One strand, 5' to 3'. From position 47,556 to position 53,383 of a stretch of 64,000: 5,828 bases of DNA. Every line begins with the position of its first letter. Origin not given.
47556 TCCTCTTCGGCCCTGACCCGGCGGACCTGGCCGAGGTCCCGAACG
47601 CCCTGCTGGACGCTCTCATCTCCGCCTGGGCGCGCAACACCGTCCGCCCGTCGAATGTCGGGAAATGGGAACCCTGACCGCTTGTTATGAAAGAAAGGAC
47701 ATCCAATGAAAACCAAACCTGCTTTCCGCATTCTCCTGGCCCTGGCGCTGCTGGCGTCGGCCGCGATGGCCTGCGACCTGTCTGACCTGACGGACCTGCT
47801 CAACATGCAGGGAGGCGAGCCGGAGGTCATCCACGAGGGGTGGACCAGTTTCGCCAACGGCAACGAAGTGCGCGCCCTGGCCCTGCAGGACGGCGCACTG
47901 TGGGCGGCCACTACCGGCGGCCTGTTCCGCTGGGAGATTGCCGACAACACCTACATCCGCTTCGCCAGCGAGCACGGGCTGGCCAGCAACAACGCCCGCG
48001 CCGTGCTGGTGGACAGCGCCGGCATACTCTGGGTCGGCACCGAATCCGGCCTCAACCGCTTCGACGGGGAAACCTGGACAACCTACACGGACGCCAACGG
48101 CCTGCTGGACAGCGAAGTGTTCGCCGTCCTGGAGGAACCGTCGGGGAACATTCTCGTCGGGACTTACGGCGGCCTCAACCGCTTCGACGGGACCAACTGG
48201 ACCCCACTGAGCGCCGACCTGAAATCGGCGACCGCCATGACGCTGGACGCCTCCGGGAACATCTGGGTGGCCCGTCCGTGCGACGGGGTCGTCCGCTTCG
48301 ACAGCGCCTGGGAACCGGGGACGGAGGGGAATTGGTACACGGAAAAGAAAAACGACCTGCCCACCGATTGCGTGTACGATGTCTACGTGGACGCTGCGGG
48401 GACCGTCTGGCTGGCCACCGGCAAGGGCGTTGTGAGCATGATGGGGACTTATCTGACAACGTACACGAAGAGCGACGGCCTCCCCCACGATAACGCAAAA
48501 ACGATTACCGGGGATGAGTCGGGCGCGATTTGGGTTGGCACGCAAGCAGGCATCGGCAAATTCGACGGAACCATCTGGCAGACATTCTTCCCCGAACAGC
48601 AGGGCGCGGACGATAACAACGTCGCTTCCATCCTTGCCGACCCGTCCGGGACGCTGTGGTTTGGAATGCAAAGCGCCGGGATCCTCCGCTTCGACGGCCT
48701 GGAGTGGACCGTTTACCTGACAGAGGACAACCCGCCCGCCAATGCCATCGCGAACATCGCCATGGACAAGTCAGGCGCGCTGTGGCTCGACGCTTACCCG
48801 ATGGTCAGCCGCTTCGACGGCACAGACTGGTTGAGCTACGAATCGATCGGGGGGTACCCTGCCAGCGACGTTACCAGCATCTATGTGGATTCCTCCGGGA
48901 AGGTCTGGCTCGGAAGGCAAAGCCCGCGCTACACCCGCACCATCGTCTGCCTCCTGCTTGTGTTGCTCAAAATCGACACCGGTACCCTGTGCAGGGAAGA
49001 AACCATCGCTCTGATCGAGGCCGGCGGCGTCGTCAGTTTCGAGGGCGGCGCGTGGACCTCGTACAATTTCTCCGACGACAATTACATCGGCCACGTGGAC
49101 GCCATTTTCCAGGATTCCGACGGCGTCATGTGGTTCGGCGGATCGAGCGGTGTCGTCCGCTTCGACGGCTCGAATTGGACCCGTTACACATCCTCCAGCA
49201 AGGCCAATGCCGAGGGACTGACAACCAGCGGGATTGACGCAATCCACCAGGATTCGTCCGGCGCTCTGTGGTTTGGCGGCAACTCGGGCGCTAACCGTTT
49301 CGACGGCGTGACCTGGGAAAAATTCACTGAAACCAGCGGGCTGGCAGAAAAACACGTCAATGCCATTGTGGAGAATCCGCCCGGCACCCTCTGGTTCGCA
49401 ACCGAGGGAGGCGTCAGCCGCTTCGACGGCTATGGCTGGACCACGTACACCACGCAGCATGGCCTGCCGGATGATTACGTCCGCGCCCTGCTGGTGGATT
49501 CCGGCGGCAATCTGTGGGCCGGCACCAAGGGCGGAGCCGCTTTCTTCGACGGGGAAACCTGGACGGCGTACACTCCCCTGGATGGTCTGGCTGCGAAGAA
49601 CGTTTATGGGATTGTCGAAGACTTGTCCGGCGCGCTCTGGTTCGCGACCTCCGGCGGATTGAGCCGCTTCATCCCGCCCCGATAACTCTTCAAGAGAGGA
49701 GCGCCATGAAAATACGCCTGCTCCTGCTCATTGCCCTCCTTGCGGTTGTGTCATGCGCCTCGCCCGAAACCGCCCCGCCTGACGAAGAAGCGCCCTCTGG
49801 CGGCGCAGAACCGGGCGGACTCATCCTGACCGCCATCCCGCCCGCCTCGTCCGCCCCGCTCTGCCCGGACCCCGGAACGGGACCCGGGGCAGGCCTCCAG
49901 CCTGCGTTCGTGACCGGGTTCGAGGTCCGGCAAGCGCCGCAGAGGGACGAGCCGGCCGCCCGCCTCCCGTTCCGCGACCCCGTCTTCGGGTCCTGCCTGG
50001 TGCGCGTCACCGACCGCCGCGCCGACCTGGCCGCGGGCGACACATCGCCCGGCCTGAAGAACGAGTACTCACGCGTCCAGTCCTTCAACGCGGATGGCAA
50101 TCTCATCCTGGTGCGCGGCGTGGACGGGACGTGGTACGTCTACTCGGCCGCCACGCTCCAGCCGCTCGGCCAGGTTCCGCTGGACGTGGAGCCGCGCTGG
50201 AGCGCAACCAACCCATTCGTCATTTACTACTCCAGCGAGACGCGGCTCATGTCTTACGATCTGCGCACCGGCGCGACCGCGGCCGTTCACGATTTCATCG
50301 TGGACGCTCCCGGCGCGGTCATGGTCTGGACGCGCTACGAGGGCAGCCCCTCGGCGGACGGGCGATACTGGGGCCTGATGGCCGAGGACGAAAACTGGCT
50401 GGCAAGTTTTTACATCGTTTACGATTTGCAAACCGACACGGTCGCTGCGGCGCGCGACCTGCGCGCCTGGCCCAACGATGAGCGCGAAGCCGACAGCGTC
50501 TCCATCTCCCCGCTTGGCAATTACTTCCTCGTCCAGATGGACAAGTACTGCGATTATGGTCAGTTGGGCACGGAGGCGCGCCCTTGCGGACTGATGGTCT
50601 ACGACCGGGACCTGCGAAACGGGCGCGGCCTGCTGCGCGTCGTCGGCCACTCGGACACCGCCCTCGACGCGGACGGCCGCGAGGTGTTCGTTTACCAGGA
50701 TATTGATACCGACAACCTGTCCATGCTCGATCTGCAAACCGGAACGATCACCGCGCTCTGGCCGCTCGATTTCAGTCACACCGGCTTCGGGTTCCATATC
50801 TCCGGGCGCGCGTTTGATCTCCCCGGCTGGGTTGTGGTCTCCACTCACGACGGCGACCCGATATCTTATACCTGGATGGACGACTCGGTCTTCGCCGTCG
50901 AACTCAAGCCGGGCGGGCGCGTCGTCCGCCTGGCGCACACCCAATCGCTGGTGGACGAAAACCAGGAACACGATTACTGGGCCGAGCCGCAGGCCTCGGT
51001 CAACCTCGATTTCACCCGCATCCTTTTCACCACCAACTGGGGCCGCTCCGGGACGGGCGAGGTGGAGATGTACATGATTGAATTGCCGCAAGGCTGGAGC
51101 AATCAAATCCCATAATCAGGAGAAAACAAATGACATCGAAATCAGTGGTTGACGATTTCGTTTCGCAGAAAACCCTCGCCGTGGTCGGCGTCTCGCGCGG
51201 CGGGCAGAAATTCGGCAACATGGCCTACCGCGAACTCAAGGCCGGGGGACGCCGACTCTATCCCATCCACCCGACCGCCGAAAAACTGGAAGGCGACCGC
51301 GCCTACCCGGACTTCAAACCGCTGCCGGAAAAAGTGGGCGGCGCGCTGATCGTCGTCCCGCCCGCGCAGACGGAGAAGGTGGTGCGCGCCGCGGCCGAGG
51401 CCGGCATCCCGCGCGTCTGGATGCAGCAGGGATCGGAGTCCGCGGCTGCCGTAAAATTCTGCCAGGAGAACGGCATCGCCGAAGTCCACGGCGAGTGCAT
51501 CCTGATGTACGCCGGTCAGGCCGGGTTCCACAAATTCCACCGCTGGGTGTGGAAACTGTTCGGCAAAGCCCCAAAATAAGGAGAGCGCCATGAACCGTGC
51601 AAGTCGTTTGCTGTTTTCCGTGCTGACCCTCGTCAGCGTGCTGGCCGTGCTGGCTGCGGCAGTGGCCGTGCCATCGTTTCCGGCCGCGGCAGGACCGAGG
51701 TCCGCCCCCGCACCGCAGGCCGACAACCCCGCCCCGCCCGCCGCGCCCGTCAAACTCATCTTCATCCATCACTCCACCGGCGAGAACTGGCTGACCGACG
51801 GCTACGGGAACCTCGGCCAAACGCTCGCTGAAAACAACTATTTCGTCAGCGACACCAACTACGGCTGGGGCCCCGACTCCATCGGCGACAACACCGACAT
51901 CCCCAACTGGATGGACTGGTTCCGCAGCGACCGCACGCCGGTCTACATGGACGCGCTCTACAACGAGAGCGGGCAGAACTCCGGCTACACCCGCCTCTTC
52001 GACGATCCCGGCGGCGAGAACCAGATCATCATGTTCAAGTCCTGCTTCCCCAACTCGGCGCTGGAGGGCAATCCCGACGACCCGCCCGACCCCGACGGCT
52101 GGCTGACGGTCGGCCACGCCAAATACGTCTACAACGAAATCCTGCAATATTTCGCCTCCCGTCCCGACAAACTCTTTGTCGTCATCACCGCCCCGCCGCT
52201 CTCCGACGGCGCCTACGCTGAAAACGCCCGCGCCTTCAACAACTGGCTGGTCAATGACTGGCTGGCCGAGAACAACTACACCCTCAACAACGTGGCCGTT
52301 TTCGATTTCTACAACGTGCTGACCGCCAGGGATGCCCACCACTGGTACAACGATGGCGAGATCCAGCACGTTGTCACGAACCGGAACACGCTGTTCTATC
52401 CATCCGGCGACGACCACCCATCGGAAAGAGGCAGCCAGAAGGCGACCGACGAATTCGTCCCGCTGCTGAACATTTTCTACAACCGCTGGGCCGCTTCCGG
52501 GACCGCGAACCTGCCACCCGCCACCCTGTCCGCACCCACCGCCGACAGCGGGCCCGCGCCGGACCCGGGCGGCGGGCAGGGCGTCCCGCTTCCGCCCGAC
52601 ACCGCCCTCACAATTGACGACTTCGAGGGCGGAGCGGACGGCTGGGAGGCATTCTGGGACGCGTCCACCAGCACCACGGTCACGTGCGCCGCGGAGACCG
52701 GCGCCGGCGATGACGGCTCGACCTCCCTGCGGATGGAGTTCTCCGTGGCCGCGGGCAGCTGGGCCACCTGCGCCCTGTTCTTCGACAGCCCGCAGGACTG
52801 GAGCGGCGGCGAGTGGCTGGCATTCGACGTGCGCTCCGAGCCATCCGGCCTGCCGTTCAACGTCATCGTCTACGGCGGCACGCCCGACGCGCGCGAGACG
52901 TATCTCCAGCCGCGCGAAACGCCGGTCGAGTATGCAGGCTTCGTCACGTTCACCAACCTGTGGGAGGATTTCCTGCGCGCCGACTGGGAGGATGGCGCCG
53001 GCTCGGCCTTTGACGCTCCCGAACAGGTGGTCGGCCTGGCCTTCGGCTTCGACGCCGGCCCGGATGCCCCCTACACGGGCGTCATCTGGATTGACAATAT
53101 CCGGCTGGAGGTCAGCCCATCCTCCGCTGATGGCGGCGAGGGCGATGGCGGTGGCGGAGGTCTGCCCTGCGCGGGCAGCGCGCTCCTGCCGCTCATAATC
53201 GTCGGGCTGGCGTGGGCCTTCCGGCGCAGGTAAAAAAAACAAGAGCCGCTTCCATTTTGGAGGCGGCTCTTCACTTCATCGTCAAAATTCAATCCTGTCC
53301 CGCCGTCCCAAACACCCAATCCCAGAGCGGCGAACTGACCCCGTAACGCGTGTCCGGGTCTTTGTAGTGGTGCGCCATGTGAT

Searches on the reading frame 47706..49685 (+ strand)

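Call 101: search_protein_families(library=pfam, proteins=[window:47706-49685:+], max_evalue=0.0001)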
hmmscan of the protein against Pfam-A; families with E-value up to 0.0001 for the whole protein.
window:47706-49685:+ (659 aa): 3 families
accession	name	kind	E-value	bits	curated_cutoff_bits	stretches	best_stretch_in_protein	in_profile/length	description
PF07494.17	Reg_prop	-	2.2e-50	162.6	20.4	0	586-608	1-23/24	Two component regulator propeller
PF08450.18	SGL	-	1.1e-06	28.9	26.3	0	53-113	41-104/246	SMP-30/Gluconolactonase/LRE-like region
PF19565.4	DUF6087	-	3.1e-06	27.8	27.1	0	157-179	46-70/99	Family of unknown function (DUF6087)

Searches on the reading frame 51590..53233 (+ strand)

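Call 101: search_protein_families(library=pfam, proteins=[window:51590-53233:+], max_evalue=0.0001)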
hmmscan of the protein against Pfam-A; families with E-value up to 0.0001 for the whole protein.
window:51590-53233:+ (547 aa): 1 family
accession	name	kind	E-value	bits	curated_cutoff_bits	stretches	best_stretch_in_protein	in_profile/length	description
PF03425.19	CBM_11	-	9.4e-06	26.2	27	1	332-420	5-93/182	Carbohydrate binding domain (family 11)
